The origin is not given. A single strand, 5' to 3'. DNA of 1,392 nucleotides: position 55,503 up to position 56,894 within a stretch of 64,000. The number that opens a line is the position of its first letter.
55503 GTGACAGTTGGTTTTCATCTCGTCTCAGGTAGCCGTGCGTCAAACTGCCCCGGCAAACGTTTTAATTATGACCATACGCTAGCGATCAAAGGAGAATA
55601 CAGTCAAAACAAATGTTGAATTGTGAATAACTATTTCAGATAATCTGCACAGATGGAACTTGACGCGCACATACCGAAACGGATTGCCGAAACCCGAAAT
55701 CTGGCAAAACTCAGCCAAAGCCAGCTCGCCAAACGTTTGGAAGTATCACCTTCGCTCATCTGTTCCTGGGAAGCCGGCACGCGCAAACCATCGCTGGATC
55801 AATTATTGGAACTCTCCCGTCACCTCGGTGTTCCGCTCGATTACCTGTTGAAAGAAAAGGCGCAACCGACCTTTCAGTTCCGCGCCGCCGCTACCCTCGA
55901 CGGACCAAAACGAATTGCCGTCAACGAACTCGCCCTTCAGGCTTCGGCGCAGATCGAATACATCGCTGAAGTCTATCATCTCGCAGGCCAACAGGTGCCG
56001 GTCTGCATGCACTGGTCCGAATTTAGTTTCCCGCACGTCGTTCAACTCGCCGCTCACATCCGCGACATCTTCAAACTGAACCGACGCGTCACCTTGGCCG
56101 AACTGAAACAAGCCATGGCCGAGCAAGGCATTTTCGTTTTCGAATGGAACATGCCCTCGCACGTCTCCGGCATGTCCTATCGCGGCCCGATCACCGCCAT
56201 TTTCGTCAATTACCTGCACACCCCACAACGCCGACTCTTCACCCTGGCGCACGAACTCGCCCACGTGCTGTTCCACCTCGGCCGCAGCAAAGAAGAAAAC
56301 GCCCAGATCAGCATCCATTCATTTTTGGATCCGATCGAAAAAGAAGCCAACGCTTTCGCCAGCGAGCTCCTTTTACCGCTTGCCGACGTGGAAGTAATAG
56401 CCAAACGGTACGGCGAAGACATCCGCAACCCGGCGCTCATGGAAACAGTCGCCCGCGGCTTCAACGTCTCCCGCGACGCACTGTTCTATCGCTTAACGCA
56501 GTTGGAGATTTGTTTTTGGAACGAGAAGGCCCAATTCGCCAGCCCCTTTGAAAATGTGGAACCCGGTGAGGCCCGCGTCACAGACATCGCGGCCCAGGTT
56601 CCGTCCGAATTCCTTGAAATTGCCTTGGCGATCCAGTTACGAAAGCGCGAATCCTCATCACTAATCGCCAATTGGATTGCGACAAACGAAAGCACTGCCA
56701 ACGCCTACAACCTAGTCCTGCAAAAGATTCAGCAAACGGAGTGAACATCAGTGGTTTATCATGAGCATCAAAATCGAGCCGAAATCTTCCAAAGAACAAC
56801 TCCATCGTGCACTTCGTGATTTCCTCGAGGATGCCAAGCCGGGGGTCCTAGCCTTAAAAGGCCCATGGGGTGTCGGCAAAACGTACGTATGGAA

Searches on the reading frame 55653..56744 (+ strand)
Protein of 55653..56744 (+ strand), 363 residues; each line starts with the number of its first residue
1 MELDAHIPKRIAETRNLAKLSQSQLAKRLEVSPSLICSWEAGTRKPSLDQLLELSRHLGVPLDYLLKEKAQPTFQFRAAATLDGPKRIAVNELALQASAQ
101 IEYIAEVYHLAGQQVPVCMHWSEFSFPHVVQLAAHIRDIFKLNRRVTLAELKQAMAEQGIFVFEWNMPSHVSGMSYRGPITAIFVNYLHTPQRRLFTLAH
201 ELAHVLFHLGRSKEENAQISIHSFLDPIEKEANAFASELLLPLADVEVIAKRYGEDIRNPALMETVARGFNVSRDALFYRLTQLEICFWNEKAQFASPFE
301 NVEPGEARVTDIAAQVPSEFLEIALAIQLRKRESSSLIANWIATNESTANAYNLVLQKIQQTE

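Call 3: search_protein_families(library=pfam, proteins=[window:55653-56744:+], max_evalue=0.01)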
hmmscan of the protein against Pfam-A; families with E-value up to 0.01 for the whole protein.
window:55653-56744:+ (363 aa): 5 families
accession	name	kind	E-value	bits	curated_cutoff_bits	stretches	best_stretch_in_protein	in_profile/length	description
PF06114.19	Peptidase_M78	-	4.4e-22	78.6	22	1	157-282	3-123/123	IrrE N-terminal-like domain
PF01381.28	HTH_3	-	6.8e-14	52.1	23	1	11-65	1-55/55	Helix-turn-helix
PF12844.13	HTH_19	-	1.9e-08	34.5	30.2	1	9-68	2-61/64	Helix-turn-helix domain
PF13560.12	HTH_31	-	2.5e-08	34.5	27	1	10-62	5-58/64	Helix-turn-helix domain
PF07022.19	Phage_CI_repr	-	4.7e-05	24.1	22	1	21-67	14-59/65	Bacteriophage CI repressor helix-turn-helix domain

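Call 4: search_protein_families(library=padloc, proteins=[window:55653-56744:+], max_evalue=0.01)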
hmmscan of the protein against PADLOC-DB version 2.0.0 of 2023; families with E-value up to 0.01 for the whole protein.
window:55653-56744:+ (363 aa): 23 families
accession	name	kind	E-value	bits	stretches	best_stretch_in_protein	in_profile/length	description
PDLC03949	RmrA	-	2.6e-27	93.6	1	8-287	4-268/363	-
PDLC03954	RmrA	-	8.1e-27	92.1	1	4-287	8-293/380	-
PDLC03952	RmrA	-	3.5e-25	86.7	1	6-286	22-304/395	-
PDLC03948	RmrA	-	5.3e-25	86.1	1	4-287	6-292/397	-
PDLC03945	RmrA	-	1.9e-24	84.6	1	9-295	5-304/394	-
PDLC03947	RmrA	-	1.2e-22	78.3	1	5-287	10-293/383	-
PDLC04141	capP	-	3.2e-22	77.2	1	131-284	7-153/242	capP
PDLC03944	RmrA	-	1.6e-21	74.9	1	8-287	8-286/384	-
PDLC03953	RmrA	-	6e-21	73.1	1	5-285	4-284/373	-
PDLC03951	RmrA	-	1.6e-20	71.5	1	7-287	9-288/400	-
PDLC03956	RmrA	-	5.9e-20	69.7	1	5-288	7-290/399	-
PDLC03946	RmrA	-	3.6e-19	66.7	1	8-286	4-269/357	-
PDLC03955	RmrA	-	1.2e-17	62.2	1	8-285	22-291/371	-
PDLC02926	HTH_VI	-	1.3e-11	42.6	1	9-66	4-61/92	-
PDLC03943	RmrA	-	9e-11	39.4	1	15-287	11-275/370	-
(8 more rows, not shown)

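Call 17: find_homologous_proteins(query=window:55653-56744:+, max_evalue=0.00001)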
Query window:55653-56744:+ (363 aa): 166 proteins with E <= 0.00001 among 3645 candidates; the best 120 are listed.
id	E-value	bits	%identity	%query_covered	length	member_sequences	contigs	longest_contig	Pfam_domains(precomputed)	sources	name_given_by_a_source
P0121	4.8e-236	800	100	100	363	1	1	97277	PF12844.14,PF01381.29,PF06114.20,PF13560.13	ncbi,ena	-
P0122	2.9e-130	453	58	97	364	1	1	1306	PF12844.14,PF01381.29,PF06114.20,PF13560.13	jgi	-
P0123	1.3e-127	444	60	94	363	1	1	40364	PF12844.14,PF01381.29,PF06114.20,PF13560.13,PF13443.13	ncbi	-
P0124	3.6e-127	442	57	99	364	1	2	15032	PF12844.14,PF01381.29,PF06114.20,PF13560.13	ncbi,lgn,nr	ncbi:MAG: ImmA/IrrE family metallo-endopeptidase [Verrucomicrobia bacterium]|nr:ImmA/IrrE family met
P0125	1.7e-123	430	56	99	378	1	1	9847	PF12844.14,PF01381.29,PF06114.20,PF13560.13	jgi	jgi:Zn-dependent peptidase ImmA (M78 family)/DNA-binding XRE family transcriptional regulator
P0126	2.3e-121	423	56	94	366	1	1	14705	PF12844.14,PF01381.29,PF06114.20,PF13560.13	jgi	jgi:Zn-dependent peptidase ImmA (M78 family)/DNA-binding XRE family transcriptional regulator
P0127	5.4e-119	415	55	97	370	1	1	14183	PF12844.14,PF01381.29,PF06114.20,PF07022.20,PF13560.13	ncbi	ncbi:MAG: helix-turn-helix domain-containing protein [Limisphaerales bacterium]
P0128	7.5e-112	392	52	95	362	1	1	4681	PF12844.14,PF01381.29,PF06114.20,PF13560.13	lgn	-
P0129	5.3e-103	363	51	98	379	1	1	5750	PF12844.14,PF01381.29,PF06114.20,PF13560.13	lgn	-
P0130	6.1e-99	350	50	96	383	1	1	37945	PF12844.14,PF01381.29,PF06114.20,PF07022.20,PF13560.13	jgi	jgi:Zn-dependent peptidase ImmA (M78 family)/transcriptional regulator with XRE-family HTH domain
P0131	1.2e-97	345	50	93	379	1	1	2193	PF12844.14,PF01381.29,PF06114.20,PF07022.20,PF13560.13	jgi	jgi:Zn-dependent peptidase ImmA (M78 family)/DNA-binding XRE family transcriptional regulator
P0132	1.0e-96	342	48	98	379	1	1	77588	PF12844.14,PF01381.29,PF06114.20,PF13560.13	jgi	jgi:Zn-dependent peptidase ImmA (M78 family)/DNA-binding XRE family transcriptional regulator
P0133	1.5e-96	342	49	96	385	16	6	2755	PF12844.14,PF01381.29,PF06114.20,PF07022.20,PF13560.13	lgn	-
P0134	2.0e-96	341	48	98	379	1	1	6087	PF12844.14,PF01381.29,PF06114.20,PF13560.13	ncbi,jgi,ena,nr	ncbi:MAG TPA: XRE family transcriptional regulator [Candidatus Acidoferrum sp.]|nr:XRE family transc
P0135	6.5e-96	340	48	97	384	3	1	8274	PF12844.14,PF01381.29,PF06114.20,PF07022.20,PF13560.13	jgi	jgi:Zn-dependent peptidase ImmA (M78 family)/DNA-binding XRE family transcriptional regulator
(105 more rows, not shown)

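Call 19: find_encoding_contigs(protein=P0123, flank=6000, max_places=2)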
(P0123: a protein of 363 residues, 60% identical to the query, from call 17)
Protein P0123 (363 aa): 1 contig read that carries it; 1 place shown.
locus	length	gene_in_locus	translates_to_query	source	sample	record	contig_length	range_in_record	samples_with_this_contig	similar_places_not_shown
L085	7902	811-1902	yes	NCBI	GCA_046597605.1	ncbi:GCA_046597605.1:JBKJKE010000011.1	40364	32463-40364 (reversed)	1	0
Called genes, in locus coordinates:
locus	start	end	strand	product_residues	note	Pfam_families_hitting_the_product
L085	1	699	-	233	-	?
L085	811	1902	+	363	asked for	PF01381:HTH_3, PF12844:HTH_19, PF13443:HTH_26 (faint), PF13560:HTH_31, PF06114:Peptidase_M78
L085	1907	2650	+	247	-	-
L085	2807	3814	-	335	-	PF04471:Mrr_cat, PF13156:Mrr_cat_2 (weak), PF22722:NA-iREase1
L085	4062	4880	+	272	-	-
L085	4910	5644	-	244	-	-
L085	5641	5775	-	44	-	-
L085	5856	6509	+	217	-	-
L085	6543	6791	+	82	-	-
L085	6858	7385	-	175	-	-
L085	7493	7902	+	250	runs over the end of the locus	-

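Call 20: find_encoding_contigs(protein=P0124, flank=6000, max_places=2)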
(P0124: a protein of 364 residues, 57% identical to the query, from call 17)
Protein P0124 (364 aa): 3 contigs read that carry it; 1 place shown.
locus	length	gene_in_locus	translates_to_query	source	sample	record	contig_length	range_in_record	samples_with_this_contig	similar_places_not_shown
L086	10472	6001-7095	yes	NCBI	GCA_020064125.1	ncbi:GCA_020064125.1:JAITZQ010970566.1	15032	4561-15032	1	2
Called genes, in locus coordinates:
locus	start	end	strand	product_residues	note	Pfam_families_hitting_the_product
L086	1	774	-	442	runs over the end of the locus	PF05970:PIF1, PF13191:AAA_16 (faint), PF01443:Viral_helicase1 (faint), PF13245:AAA_19, PF13401:AAA_22 (weak), PF13604:AAA_30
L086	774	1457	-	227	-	PF10108:DNA_pol_B_exo2, PF13482:RNase_H_2 (weak)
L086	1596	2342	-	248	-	-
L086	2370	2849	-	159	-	-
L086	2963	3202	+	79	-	-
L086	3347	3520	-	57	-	-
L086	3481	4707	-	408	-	-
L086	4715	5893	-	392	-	-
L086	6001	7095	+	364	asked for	PF01381:HTH_3, PF12844:HTH_19, PF13560:HTH_31, PF06114:Peptidase_M78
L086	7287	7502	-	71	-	-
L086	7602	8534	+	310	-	-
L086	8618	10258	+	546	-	PF12161:HsdM_N, PF02384:N6_Mtase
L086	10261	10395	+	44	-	-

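Call 27: find_related_loci(query=A2, collection=metagenome_contigs, flank=7000)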
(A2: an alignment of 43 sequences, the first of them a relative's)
Query A2 (363 aa) in metagenome_contigs; peptide patterns used: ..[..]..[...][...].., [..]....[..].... (x = any residue, [..] = any of these).
600 stretches matched a pattern (row limit reached: there are more); 453 encode a relative of the query (tblastn E <= 1e-3); the best 80 are kept; 80 distinct loci.
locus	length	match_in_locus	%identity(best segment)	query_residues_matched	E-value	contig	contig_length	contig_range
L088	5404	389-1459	48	7-362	2e-103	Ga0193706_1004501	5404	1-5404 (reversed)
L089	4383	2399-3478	48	6-358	3e-103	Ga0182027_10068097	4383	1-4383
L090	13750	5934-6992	47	6-352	6e-100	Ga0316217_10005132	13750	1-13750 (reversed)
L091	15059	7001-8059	47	6-352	6e-100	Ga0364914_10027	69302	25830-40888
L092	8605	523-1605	47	1-352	3e-99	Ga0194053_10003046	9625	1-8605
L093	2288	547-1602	47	6-352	9e-103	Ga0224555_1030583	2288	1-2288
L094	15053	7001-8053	47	10-352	2e-98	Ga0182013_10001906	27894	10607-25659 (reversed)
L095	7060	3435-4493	46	6-352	3e-98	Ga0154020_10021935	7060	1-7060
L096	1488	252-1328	46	6-352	5e-105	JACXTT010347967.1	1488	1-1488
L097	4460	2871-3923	47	10-352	6e-98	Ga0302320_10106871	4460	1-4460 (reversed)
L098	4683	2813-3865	47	10-352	8e-98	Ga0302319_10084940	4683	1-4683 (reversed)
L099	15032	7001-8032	49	9-344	4e-97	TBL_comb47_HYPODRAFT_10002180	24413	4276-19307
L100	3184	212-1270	46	6-352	4e-99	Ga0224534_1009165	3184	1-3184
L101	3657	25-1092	46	6-362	3e-97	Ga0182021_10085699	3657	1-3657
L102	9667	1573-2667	46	6-352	3e-96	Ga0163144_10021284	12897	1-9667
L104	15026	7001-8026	47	6-342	1e-94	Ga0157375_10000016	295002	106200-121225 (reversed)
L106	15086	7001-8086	46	7-363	1e-99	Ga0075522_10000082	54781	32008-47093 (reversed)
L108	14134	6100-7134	46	6-342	7e-93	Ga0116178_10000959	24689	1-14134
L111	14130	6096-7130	46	6-342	7e-93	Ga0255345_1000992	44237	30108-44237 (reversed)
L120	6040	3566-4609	43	10-352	5e-79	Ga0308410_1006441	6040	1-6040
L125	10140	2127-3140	38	21-352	4e-62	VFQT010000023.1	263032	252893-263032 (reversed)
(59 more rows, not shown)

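Call 28: find_related_loci(query=A2, collection=viral_contigs, flank=7000)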
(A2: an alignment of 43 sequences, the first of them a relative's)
Query A2 (363 aa) in viral_contigs; peptide patterns used: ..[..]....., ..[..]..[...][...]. (x = any residue, [..] = any of these).
600 stretches matched a pattern (row limit reached: there are more); 190 encode a relative of the query (tblastn E <= 1e-3); the best 80 are kept; 80 distinct loci.
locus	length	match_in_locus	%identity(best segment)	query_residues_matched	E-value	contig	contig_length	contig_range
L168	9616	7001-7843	26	8-286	2e-16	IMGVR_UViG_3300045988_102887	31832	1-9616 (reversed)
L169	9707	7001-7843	26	8-286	2e-16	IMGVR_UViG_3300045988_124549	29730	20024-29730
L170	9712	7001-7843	26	8-286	2e-16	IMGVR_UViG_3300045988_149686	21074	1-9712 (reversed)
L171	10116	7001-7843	26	8-286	2e-16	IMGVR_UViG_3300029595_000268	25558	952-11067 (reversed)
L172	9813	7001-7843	26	8-286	2e-16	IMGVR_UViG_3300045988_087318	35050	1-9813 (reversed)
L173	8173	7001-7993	24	8-329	2e-16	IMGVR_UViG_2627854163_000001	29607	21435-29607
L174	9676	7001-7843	26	8-286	2e-16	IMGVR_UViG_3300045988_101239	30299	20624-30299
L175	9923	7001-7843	26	8-286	2e-16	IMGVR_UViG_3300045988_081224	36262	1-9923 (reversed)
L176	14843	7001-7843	27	3-284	1e-15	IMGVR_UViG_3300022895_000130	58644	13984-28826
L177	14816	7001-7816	26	8-289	2e-15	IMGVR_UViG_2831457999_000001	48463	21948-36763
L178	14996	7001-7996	25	11-334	3e-15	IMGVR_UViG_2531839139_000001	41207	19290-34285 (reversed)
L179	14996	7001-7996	25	11-334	6e-15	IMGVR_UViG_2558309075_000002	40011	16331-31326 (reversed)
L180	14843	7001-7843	26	3-284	9e-15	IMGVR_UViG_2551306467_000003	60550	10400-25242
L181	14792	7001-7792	25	8-284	6e-14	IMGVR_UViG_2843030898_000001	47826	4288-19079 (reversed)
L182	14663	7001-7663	28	20-245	2e-13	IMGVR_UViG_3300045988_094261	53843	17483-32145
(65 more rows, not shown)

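Call 34: search_protein_families(library=ncbifam, proteins=[window:55653-56744:+, L089:3536-4048:+, L085:1907-2650:+, L086:7602-8534:+], max_evalue=0.01)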
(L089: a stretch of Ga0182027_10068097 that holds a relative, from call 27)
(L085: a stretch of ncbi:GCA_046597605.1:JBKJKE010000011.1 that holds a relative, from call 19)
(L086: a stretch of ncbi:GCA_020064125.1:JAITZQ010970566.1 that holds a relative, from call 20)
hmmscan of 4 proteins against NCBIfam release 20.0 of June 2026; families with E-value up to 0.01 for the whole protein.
window:55653-56744:+ (363 aa): 10 families
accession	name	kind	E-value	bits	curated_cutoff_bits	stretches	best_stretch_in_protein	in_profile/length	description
NF052239.1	antitox_spr1629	equivalog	3e-24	85.8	335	1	9-295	5-304/377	spr1629 family repressor/antitoxin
NF041951.1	phage_RstR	subfamily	1.1e-12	48.2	80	1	7-73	3-69/108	RstR family transcriptional repressor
TIGR03070.1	couple_hipB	subfamily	8.6e-06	25.6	71.65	1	11-61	7-57/58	type II toxin-antitoxin system Y4mF family antitoxin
NF007257.0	PRK09706.1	subfamily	9.8e-06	25.4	101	1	7-65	6-64/135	transcriptional repressor DicA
NF047948.1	male_kill_WMK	equivalog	5.1e-05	22.9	300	1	6-71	162-227/300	WO male-killing family protein Wmk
NF006015.0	PRK08154.1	subfamily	0.00044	19.5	204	1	6-76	30-100/314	anaerobic benzoate catabolism transcriptional regulator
NF038139.1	Reg_Aceta_RamB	equivalog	0.00078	18.2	700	0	8-66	4-62/465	acetate metabolism transcriptional regulator RamB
TIGR00270.2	TIGR00270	equivalog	0.00081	19.2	110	1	9-63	78-132/159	multiprotein bridging factor aMBF1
NF010465.0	PRK13890.1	equivalog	0.00087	19.4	96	1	19-69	18-68/121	conjugal transfer protein TrbA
TIGR03830.1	CxxCG_CxxCG_HTH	subfamily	0.0032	17.2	61.8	1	7-54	66-115/127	type II TA system antitoxin MqsA family protein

L089:3536-4048:+ (170 aa): 0 families

L085:1907-2650:+ (247 aa): 0 families

L086:7602-8534:+ (310 aa): 0 families

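Call 35: search_protein_families(library=padloc, proteins=[L089:3536-4048:+, L125:3218-3739:+, L085:1907-2650:+, L086:7602-8534:+, L086:3481-4707:-, L086:4715-5893:-], max_evalue=0.01)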
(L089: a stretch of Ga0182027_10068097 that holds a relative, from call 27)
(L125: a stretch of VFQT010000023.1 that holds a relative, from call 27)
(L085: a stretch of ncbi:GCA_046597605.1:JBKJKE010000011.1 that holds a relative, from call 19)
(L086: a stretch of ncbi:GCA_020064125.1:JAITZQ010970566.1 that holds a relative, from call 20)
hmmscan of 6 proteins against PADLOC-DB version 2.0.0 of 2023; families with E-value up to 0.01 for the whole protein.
L089:3536-4048:+ (170 aa): 5 families
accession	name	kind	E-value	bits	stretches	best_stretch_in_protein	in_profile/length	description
PDLC05071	PDC-S70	-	5.2e-18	63.7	1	1-144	1-139/161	-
PDLC05073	PDC-S70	-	3e-14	51.3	1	3-135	2-130/162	-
PDLC05070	PDC-S70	-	1.2e-12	46.3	1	3-155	4-149/161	-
PDLC05068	PDC-S70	-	8.1e-09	34.1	1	4-127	3-122/125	-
PDLC05074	PDC-S70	-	9.1e-08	30.3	1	68-153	28-113/127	-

L125:3218-3739:+ (173 aa): 7 families
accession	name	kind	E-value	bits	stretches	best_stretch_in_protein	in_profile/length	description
PDLC05071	PDC-S70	-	2e-13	48.8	1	8-156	3-145/161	-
PDLC05070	PDC-S70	-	2.2e-11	42.2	1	23-156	19-147/161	-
PDLC05073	PDC-S70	-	8.1e-11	40.1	1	8-131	3-123/162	-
PDLC05072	PDC-S70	-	1.2e-09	36.2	1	5-148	8-149/167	-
PDLC05074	PDC-S70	-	1.3e-05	23.4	1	79-128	36-86/127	-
PDLC05068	PDC-S70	-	0.00022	19.8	1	8-129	3-121/125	-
PDLC05069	PDC-S70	-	0.0022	15.8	1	80-150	69-140/161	-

L085:1907-2650:+ (247 aa): 0 families

L086:7602-8534:+ (310 aa): 0 families

L086:3481-4707:- (408 aa): 0 families

L086:4715-5893:- (392 aa): 0 families

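Call 36: search_protein_families(library=pfam, proteins=[L089:3536-4048:+, L125:3218-3739:+, L120:4658-5242:+, L085:1907-2650:+, L086:7602-8534:+, L086:3481-4707:-], max_evalue=0.1)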
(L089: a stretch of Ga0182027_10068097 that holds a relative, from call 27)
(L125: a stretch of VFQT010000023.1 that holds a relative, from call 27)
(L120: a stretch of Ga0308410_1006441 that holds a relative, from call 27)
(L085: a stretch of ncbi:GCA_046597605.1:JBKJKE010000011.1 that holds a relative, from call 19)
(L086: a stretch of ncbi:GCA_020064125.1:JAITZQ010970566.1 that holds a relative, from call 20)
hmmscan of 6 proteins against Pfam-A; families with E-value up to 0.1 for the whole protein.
L089:3536-4048:+ (170 aa): 0 families

L125:3218-3739:+ (173 aa): 0 families

L120:4658-5242:+ (194 aa): 1 family
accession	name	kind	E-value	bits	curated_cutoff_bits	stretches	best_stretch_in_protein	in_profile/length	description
PF11848.13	DUF3368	-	0.012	15.9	27.3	1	129-165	1-35/46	Domain of unknown function (DUF3368)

L085:1907-2650:+ (247 aa): 2 families
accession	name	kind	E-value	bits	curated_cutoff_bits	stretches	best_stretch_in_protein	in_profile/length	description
PF14076.12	DUF4258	-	0.024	15.4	25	1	6-33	1-27/71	Domain of unknown function (DUF4258)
PF21827.1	New_glue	-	0.085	13.1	31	0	99-162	20-81/94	New glue protein family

L086:7602-8534:+ (310 aa): 4 families
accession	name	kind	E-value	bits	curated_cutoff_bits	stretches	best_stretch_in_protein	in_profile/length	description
PF14570.12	zf-RING_4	-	0.019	15.2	27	1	281-306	23-48/48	RING/Ubox like zinc-binding domain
PF18731.6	HEPN_Swt1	-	0.03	15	27.5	1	59-131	18-92/115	Swt1-like HEPN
PF08271.17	Zn_Ribbon_TF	-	0.039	14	29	0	208-234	2-27/43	TFIIB zinc-binding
PF18739.6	HEPN_Apea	-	0.08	13.8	24.4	0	107-148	73-115/136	Apea-like HEPN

L086:3481-4707:- (408 aa): 0 families

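Call 45: find_encoding_contigs(protein=P0126, flank=6000, max_places=2)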
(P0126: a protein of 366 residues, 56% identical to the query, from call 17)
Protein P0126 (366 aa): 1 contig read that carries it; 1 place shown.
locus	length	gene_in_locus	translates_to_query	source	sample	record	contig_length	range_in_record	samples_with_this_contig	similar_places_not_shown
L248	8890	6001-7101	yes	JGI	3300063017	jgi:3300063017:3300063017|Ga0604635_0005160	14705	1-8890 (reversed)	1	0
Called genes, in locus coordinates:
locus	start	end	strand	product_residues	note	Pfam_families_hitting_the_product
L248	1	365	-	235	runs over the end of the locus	PF13482:RNase_H_2, PF10108:DNA_pol_B_exo2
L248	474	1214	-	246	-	-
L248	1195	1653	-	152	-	-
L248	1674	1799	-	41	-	-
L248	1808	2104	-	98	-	PF12728:HTH_17 (weak)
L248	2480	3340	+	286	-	PF04471:Mrr_cat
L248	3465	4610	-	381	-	-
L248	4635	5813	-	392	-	-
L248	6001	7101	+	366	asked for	PF01381:HTH_3, PF12844:HTH_19, PF13560:HTH_31, PF06114:Peptidase_M78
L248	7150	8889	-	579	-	?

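Call 46: find_encoding_contigs(protein=P0127, flank=6000, max_places=2)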
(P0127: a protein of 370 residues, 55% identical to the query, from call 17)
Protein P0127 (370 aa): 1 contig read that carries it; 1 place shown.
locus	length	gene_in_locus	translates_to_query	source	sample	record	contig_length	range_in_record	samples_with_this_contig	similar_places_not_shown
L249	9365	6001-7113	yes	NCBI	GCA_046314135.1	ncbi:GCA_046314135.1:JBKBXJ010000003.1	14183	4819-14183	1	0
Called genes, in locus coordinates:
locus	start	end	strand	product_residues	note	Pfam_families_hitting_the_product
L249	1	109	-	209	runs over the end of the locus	-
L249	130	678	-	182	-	-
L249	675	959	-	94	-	PF12728:HTH_17 (weak)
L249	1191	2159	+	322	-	-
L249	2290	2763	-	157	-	PF20461:DUF6714 (weak)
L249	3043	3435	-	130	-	-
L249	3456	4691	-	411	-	-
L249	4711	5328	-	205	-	-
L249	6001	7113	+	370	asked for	PF01381:HTH_3, PF12844:HTH_19, PF13560:HTH_31, PF07022:Phage_CI_repr (faint), PF06114:Peptidase_M78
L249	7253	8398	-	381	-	PF13493:DUF4118, PF00512:HisKA, PF02518:HATPase_c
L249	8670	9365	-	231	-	PF00582:Usp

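Call 47: find_encoding_contigs(protein=P0125, flank=6000, max_places=2)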
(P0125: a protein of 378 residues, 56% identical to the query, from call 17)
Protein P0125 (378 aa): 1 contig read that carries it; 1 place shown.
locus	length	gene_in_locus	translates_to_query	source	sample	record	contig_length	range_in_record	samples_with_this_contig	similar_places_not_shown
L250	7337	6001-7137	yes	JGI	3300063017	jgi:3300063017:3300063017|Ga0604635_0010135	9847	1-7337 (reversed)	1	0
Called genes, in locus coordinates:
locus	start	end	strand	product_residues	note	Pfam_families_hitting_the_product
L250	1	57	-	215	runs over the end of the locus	-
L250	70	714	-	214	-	-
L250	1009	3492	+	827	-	PF00400:WD40 (faint), PF12768:Rax2 (faint), PF17164:DUF5122, PF07494:Reg_prop (faint), PF17164:DUF5122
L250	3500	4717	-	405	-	-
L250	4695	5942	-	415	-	-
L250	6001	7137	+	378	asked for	PF01381:HTH_3, PF12844:HTH_19 (weak), PF13560:HTH_31, PF06114:Peptidase_M78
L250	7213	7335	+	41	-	?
